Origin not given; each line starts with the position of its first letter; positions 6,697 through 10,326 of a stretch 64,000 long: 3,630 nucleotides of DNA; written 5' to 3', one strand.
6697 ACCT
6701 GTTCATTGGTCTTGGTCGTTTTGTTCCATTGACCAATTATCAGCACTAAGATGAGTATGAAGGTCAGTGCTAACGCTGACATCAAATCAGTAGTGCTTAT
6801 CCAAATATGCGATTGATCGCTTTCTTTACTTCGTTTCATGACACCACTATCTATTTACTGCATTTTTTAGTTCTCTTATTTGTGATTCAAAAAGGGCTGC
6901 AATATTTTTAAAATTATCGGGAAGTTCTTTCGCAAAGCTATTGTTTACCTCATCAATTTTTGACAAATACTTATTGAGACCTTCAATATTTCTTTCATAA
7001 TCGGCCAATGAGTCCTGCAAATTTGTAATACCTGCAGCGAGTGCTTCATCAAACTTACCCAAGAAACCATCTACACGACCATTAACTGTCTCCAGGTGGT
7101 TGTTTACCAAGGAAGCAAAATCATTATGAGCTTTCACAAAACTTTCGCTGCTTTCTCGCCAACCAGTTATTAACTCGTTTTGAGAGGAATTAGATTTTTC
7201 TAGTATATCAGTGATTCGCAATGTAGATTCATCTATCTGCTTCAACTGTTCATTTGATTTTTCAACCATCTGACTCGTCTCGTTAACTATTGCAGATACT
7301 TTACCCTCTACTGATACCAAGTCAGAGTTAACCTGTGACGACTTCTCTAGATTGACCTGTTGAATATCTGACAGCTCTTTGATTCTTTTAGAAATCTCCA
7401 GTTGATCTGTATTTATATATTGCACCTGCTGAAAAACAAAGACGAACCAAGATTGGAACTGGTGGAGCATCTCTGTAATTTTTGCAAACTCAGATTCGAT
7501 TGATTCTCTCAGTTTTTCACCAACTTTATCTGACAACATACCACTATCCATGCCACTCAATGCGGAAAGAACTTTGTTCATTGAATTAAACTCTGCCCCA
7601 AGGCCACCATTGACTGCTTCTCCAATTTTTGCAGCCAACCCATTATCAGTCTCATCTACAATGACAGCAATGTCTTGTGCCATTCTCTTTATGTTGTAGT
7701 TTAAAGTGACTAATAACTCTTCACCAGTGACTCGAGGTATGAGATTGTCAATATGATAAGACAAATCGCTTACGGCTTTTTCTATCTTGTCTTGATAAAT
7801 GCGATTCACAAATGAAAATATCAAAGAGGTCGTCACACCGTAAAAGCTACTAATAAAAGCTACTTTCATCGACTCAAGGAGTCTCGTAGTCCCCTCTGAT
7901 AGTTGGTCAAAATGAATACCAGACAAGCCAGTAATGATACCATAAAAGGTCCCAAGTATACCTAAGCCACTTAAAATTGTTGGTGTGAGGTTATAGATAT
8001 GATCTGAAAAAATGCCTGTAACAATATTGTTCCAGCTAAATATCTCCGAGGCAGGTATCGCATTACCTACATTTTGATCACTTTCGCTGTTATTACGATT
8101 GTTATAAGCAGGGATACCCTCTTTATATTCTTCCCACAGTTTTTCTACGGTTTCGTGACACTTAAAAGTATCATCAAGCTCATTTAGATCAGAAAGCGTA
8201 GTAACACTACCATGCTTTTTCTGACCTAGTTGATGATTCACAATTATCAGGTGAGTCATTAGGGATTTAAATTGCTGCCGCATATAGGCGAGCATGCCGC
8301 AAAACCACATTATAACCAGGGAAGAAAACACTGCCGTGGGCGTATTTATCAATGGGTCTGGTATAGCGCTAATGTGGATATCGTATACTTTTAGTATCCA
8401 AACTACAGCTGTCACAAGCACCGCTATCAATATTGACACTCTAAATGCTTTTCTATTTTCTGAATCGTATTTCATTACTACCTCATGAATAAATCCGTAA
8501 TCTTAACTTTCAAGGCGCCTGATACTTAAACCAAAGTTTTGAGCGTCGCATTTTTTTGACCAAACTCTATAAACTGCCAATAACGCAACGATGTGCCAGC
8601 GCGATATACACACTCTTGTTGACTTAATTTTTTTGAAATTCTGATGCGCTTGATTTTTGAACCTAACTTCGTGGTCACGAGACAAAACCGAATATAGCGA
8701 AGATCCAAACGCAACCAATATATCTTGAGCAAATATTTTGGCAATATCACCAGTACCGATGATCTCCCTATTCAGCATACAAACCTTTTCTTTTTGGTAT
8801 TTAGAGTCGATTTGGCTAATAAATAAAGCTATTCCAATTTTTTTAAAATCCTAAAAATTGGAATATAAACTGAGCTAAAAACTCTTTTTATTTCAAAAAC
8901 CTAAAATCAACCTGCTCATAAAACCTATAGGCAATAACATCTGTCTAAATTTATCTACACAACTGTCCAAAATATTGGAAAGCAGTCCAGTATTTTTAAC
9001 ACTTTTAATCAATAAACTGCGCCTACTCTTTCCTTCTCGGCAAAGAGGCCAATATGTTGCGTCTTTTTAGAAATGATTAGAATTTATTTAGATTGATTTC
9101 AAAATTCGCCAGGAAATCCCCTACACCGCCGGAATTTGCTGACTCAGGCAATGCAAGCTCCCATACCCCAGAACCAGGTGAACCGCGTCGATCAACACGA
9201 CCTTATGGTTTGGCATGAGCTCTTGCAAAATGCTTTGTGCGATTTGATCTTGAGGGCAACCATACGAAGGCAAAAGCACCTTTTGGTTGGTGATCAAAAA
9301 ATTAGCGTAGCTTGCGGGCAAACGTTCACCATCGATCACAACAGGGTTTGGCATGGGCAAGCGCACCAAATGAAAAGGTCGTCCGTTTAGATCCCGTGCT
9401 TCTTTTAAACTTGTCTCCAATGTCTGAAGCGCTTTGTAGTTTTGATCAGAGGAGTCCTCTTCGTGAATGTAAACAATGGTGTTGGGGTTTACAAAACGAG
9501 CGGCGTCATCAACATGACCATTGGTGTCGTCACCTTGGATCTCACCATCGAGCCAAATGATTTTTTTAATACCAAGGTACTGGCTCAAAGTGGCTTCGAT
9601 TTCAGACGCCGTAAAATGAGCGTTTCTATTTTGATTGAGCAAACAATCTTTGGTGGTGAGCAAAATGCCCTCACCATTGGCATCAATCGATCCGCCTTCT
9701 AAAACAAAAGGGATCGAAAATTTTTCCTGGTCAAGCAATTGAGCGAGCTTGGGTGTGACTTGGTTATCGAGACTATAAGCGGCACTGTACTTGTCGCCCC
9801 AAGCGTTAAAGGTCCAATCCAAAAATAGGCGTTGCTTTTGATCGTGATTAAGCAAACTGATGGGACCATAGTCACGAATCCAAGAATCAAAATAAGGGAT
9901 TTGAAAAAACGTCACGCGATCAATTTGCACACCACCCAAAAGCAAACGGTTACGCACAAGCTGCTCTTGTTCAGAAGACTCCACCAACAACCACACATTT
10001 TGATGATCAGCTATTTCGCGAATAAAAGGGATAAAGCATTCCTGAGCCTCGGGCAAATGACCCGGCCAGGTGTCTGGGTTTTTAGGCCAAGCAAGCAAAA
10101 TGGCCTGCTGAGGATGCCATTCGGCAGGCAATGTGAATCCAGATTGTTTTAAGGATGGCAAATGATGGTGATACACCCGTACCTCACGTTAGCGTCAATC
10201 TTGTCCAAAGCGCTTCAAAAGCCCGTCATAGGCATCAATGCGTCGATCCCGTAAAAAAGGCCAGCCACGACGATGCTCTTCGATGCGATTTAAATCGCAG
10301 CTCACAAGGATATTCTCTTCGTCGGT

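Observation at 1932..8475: Compact Zorya type I-like anti-phage operon: MotA-like, MotB/OmpA-like, 405-aa protein and SNF2 ATPase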

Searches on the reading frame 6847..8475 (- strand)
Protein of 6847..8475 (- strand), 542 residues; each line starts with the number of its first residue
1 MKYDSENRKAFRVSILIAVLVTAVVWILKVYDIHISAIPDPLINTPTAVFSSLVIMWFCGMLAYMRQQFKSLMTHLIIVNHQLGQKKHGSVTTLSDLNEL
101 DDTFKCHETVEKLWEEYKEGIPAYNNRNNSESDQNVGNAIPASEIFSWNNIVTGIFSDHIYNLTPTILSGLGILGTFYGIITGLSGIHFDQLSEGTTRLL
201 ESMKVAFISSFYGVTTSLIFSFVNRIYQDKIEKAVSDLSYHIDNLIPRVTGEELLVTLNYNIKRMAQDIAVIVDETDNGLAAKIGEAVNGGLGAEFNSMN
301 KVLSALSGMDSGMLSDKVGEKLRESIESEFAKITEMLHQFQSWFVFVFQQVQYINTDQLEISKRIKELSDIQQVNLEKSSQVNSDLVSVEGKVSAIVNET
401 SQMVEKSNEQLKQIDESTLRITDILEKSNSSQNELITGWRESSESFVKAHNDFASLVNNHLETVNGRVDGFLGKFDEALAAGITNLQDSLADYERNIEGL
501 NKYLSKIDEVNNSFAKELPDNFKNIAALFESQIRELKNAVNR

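Call 3: search_protein_families(library=padloc, proteins=[window:6847-8475:-], max_evalue=0.01)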
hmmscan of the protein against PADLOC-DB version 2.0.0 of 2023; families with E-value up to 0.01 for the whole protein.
window:6847-8475:- (542 aa): 19 families
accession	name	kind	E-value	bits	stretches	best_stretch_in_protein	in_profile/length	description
PDLC00601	ZorA1|ZorA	-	1e-29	101.7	1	47-264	27-244/699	MotA/ExbB/TolQ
PDLC00598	ZorA1|ZorA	-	6.1e-28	95.6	1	45-337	14-296/663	MotA/ExbB/TolQ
PDLC00603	ZorA1|ZorA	-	2.5e-24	83.8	1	44-258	16-230/727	MotA/ExbB/TolQ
PDLC00597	ZorA1|ZorA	-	9.6e-21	72.1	1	112-339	66-277/683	MotA/ExbB/TolQ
PDLC00599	ZorA1|ZorA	-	4.2e-19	66.7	1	98-258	63-228/631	MotA/ExbB/TolQ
PDLC00635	ZorA2|ZorA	-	3.2e-18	64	1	158-513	43-359/505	MotA/ExbB/TolQ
PDLC00637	ZorA2|ZorA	-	5.5e-17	59.7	1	157-511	37-373/420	MotA/ExbB/TolQ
PDLC00600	ZorA1|ZorA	-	9e-16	55.5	1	49-327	31-312/677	MotA/ExbB/TolQ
PDLC00638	ZorA2|ZorA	-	7.5e-15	52.7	1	152-234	38-119/545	MotA/ExbB/TolQ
PDLC00640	ZorA2|ZorA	-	1.2e-13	48.6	1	161-282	45-158/590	MotA/ExbB/TolQ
PDLC00602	ZorA1|ZorA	-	2.6e-13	47.7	1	71-246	48-216/648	MotA/ExbB/TolQ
PDLC00607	ZorA1|ZorA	-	1.2e-12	45.8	1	187-290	16-111/551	MotA/ExbB/TolQ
PDLC00595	ZorA1|ZorA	-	2.6e-11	41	1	53-454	40-419/487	MotA/ExbB/TolQ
PDLC00639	ZorA2|ZorA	-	1.3e-10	38.7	1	161-249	60-147/494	MotA/ExbB/TolQ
PDLC00604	ZorA1|ZorA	-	1.4e-10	38.3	1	167-516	146-479/639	MotA/ExbB/TolQ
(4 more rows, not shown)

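Call 4: search_protein_families(library=pfam, proteins=[window:6847-8475:-], max_evalue=0.01)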
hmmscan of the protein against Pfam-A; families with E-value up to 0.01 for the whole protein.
window:6847-8475:- (542 aa): 6 families
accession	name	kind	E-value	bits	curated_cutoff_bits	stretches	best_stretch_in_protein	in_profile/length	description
PF01618.21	MotA_ExbB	-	5.3e-08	33.1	22.9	1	170-237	58-124/127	MotA/TolQ/ExbB proton channel family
PF08702.15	Fib_alpha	-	0.00051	20.7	29.9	0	467-540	21-97/143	Fibrinogen alpha/beta chain family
PF04108.17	ATG17_like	-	0.00083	19.4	43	1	389-540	117-270/355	Autophagy protein ATG17-like domain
PF06103.16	DUF948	-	0.001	19.7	37.2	0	382-423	31-72/89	Bacterial protein of unknown function (DUF948)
PF01442.23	Apolipoprotein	-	0.0017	18.5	90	0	432-521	17-107/190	Apolipoprotein A1/A4/E domain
PF08653.15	DASH_Dam1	-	0.0026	18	26.6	0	483-515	5-37/56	DASH complex subunit Dam1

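Call 7: search_protein_families(library=ncbifam, proteins=[window:6847-8475:-], max_evalue=0.1)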
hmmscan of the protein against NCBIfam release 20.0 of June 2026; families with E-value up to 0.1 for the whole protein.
window:6847-8475:- (542 aa): 8 families
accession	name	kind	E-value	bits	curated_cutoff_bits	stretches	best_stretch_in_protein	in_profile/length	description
NF033915.0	antiphage_ZorA_2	subfamily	1.1e-27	97.1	100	1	48-432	1-376/383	anti-phage ZorAB system protein ZorA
NF041794.1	1_anti-phage_ZorA1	equivalog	1.2e-19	70.3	750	1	45-258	19-232/729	type I Zorya anti-phage system protein ZorA1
NF033916.0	antiphage_ZorA_3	subfamily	1.6e-17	63.6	250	2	140-258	3-124/509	anti-phage ZorAB system protein ZorA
NF033914.0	antiphage_ZorA_1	subfamily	3.9e-10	38.7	190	2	63-259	15-213/619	anti-phage ZorAB system protein ZorA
NF041792.2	2_anti-phage_ZorA2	equivalog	2.8e-09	36.1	700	1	158-230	43-115/550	type II Zorya anti-phage system protein ZorA2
NF033917.0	antiphage_ZorA_4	subfamily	1.4e-08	34.1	500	1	162-384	60-284/413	anti-phage ZorAB system protein ZorA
TIGR02169.1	SMC_prok_A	equivalog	9.7e-05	20.2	729.4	1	321-534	238-445/1165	chromosome segregation protein SMC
NF045650.1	CD1247_Nterm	equivalog_domain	0.093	13.4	30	0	365-416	8-60/70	CD1247 N-terminal domain-containing protein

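Call 13: search_solved_structures(query=window:6847-8475:-, max_evalue=0.01, show_alignments=1)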
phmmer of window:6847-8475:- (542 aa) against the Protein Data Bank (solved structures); distinct sequences matched with E-value up to 0.01: 8.
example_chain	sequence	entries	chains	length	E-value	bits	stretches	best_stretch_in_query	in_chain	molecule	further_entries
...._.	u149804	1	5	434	1.4e-13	53.7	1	97-260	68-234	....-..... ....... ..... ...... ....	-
8qyk_A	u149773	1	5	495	1.8e-13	53.4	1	97-488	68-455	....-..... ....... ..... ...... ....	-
8vvn_C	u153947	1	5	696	4.8e-13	52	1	113-294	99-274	MotA/TolQ/ExbB proton channel domain-containing protein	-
8qyd_A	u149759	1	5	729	1.3e-12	50.6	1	97-264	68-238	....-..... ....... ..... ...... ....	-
8qyh_A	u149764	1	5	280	4.4e-12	48.8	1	97-260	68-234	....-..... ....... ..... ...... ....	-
8vvi_F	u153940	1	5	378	7.6e-05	25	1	159-489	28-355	MotA/TolQ/ExbB proton channel domain-containing protein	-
4kps_B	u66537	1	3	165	0.0081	18.3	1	431-538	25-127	Hemagglutinin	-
4kpq_B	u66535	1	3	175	0.0092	18.1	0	431-538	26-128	Hemagglutinin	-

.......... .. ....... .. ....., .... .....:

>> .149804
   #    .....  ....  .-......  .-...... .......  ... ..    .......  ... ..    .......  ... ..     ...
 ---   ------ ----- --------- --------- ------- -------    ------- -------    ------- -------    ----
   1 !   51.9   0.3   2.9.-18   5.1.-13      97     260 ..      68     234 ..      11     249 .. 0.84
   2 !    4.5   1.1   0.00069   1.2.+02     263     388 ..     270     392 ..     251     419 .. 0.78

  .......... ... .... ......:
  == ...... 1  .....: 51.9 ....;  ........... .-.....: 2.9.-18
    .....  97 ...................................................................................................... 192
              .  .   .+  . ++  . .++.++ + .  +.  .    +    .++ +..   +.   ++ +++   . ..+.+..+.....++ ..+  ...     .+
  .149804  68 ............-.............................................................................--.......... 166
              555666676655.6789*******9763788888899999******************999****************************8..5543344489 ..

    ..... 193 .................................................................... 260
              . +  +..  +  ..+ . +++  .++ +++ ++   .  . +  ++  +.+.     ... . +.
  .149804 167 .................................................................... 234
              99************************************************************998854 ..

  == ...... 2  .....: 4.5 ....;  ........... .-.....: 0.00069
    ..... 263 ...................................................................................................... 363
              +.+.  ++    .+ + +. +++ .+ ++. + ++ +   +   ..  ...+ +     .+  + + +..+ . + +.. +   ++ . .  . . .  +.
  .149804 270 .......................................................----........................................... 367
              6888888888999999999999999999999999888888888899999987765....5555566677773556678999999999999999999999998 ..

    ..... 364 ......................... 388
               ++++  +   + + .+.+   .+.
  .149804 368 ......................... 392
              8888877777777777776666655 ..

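Call 60: search_protein_families(library=pfam, proteins=[window:6847-8475:-], max_evalue=1)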
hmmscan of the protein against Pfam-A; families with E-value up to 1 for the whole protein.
window:6847-8475:- (542 aa): 19 families
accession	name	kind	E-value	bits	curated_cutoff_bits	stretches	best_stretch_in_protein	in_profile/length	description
PF01618.21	MotA_ExbB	-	5.3e-08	33.1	22.9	1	170-237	58-124/127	MotA/TolQ/ExbB proton channel family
PF08702.15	Fib_alpha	-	0.00051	20.7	29.9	1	467-540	21-97/143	Fibrinogen alpha/beta chain family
PF04108.17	ATG17_like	-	0.00083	19.4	43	1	389-540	117-270/355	Autophagy protein ATG17-like domain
PF06103.16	DUF948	-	0.001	19.7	37.2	0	382-423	31-72/89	Bacterial protein of unknown function (DUF948)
PF01442.23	Apolipoprotein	-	0.0017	18.5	90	1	432-521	17-107/190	Apolipoprotein A1/A4/E domain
PF08653.15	DASH_Dam1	-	0.0026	18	26.6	1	483-515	5-37/56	DASH complex subunit Dam1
PF04513.17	Baculo_PEP_C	-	0.011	16.2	38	0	228-320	40-129/140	Baculovirus polyhedron envelope protein, PEP, C terminus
PF16591.11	HBM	-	0.03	14.2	29.8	1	331-534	51-245/254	Helical bimodular sensor domain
PF03745.19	DUF309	-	0.047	13.8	27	1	102-119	12-29/59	Domain of unknown function (DUF309)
PF15011.11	CA109-like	-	0.052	13.8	27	0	314-342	56-84/161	Ribosome biogenesis protein C1orf109-like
PF14523.12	Syntaxin_2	-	0.11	13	26.5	0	297-383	17-105/134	Syntaxin-like protein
PF24151.2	ArlX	-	0.14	12.1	28.7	0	340-414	16-90/229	ArlX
PF19983.4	DUF6419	-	0.17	12.5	27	1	48-77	1-30/71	Family of unknown function (DUF6419)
PF15503.11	PPP1R35_C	-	0.17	12.4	27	1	359-423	31-99/140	Protein phosphatase 1 regulatory subunit 35 C-terminus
PF06013.18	WXG100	-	0.23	12.2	27.3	0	412-459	14-62/86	Proteins of 100 residues with WXG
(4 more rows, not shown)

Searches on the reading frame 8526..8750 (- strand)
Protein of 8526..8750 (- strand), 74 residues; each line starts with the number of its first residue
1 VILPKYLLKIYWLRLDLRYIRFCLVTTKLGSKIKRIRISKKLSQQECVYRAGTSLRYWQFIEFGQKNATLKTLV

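Call 3: search_protein_families(library=padloc, proteins=[window:8526-8750:-], max_evalue=0.01)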
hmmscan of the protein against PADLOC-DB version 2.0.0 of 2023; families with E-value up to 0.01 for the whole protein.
window:8526-8750:- (74 aa): 4 families
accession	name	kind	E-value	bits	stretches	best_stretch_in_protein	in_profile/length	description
PDLC02926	HTH_VI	-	5.3e-06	24.6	1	29-73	2-46/92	-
PDLC03664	Control_protein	-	0.00055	18.3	1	27-71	12-56/74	control protein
PDLC03668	Control_protein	-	0.00069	18.1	1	27-73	7-53/79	control protein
PDLC03665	Control_protein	-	0.0019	16.4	1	28-71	8-52/77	control protein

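Call 4: search_protein_families(library=pfam, proteins=[window:8526-8750:-], max_evalue=0.01)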
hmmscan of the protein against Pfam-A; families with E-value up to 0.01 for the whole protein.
window:8526-8750:- (74 aa): 1 family
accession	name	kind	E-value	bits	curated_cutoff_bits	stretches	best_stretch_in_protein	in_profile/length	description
PF12844.13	HTH_19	-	0.003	17.9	30.2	1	30-68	1-39/64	Helix-turn-helix domain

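Call 7: search_protein_families(library=ncbifam, proteins=[window:8526-8750:-], max_evalue=0.1)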
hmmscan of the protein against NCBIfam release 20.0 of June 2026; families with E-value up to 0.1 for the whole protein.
window:8526-8750:- (74 aa): 3 families
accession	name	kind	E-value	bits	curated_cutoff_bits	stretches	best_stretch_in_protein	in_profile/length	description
TIGR03070.1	couple_hipB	subfamily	4.6e-05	23.3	71.65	1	28-73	2-47/58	type II toxin-antitoxin system Y4mF family antitoxin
NF006015.0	PRK08154.1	subfamily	0.00056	19.2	204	1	26-72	28-74/314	anaerobic benzoate catabolism transcriptional regulator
NF041951.1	phage_RstR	subfamily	0.029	14.6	80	1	28-73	2-47/108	RstR family transcriptional repressor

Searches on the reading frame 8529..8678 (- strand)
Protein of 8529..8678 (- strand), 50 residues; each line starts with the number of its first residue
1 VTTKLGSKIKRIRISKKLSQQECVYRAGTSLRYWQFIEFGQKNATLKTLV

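Call 48: search_protein_families(library=pfam, proteins=[window:8529-8678:-], max_evalue=0.1)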
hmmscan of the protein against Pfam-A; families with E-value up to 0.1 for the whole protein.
seq(50 aa): 1 family
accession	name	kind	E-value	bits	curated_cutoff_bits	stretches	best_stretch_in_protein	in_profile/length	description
PF12844.13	HTH_19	-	0.0012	19.2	30.2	1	6-45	1-40/64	Helix-turn-helix domain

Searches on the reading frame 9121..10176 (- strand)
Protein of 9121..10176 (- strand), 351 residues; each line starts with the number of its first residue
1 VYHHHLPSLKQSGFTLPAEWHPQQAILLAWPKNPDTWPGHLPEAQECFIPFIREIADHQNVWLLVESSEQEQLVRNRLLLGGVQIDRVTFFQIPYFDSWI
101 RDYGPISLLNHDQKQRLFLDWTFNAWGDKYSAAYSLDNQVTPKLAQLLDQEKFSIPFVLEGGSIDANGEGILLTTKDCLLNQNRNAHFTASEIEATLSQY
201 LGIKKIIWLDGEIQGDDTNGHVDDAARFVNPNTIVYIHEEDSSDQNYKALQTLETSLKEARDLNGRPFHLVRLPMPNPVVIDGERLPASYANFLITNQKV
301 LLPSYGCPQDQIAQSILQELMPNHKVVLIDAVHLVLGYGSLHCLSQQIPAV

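Call 52: find_related_loci(query=window:9121-10176:-, collection=genome_contigs, flank=10000)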
Query window:9121-10176:- (351 aa) in genome_contigs; peptide patterns used: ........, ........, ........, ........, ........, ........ (x = any residue, [..] = any of these).
600 stretches matched a pattern (row limit reached: there are more); 565 encode a relative of the query (tblastn E <= 1e-3); the best 80 are kept; 80 distinct loci.
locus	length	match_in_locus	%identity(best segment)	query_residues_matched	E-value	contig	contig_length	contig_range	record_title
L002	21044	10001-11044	49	5-351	4e-100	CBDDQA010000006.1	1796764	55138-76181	MAG: uncultured Candidatus Binatia bacterium isolate 6ae7d3f7-6f3a-412e-99ff-c928d72fc6b4 genome assembly, contig: conti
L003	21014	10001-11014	48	10-351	5e-98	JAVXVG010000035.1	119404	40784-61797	MAG: Acidobacteriota bacterium isolate BP_34 scaffold_459018, whole genome shotgun sequence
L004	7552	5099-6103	46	13-350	3e-95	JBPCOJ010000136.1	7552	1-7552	MAG: Pyrinomonadaceae bacterium isolate TH_ant_mag_153 S1Ck127_2589748_flag_0_multi_18.9758_len_7552, whole genome shotg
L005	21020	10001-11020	46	11-349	1e-93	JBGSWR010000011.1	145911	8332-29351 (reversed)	MAG: Pyrinomonadaceae bacterium isolate JTS-RE45 k141_7846915, whole genome shotgun sequence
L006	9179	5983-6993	46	10-349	1e-93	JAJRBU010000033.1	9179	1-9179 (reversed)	MAG: Methanoregulaceae archaeon isolate OWC_0046 OWC_0046_k121_4644283, whole genome shotgun sequence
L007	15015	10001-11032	46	13-351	2e-93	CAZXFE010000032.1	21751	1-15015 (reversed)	MAG TPA_asm: uncultured Enterobacteriaceae bacterium isolate binchicken_co375_177 genome assembly, contig: NODE_647_leng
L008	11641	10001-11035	44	7-349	2e-92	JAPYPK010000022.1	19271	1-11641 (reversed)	MAG: Nitrospinaceae bacterium isolate PW1.metabat2.33 PW1_3242_length_19271_cov_173.459409, whole genome shotgun sequenc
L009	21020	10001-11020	45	11-349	2e-90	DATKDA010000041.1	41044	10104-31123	MAG TPA_asm: Pyrinomonadaceae bacterium isolate SMAG_U14460 k141_3428721, whole genome shotgun sequence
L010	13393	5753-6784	45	8-349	3e-90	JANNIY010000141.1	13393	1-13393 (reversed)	MAG: Deltaproteobacteria bacterium isolate SOY_40_metabat_221 SOY_40_k141_74340, whole genome shotgun sequence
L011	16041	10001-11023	43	8-351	5e-89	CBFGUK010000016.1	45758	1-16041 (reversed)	MAG TPA_asm: uncultured bacterium isolate SRR17295757_concoct_170 genome assembly, contig: ERZ23398518.680, whole genome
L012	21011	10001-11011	44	13-347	2e-88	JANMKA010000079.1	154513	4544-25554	MAG: Blastocatellia bacterium isolate OTE_64_metabat_267 OTE_64_k141_596469, whole genome shotgun sequence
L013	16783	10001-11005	42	13-350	1e-86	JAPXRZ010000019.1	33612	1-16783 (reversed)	MAG: Methanolinea sp. isolate binned_ad_9.15 NODE_1415_length_33612_cov_4.847454, whole genome shotgun sequence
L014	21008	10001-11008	42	13-351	4e-86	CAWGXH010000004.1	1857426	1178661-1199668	MAG: uncultured Methanomicrobiaceae archaeon isolate MFD02416.bin.2.52 genome assembly, contig: contig_27855, whole geno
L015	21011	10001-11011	44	13-350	1e-85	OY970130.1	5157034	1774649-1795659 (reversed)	MAG: uncultured Verrucomicrobiae bacterium isolate MFD05705.bin.c.1 genome assembly, chromosome: 1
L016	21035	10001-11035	48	7-350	2e-98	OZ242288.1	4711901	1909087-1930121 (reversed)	MAG: uncultured Candidatus Binatia bacterium isolate 92a940bf-e797-4da1-8ec4-eab1d584ba41 genome assembly, chromosome: 1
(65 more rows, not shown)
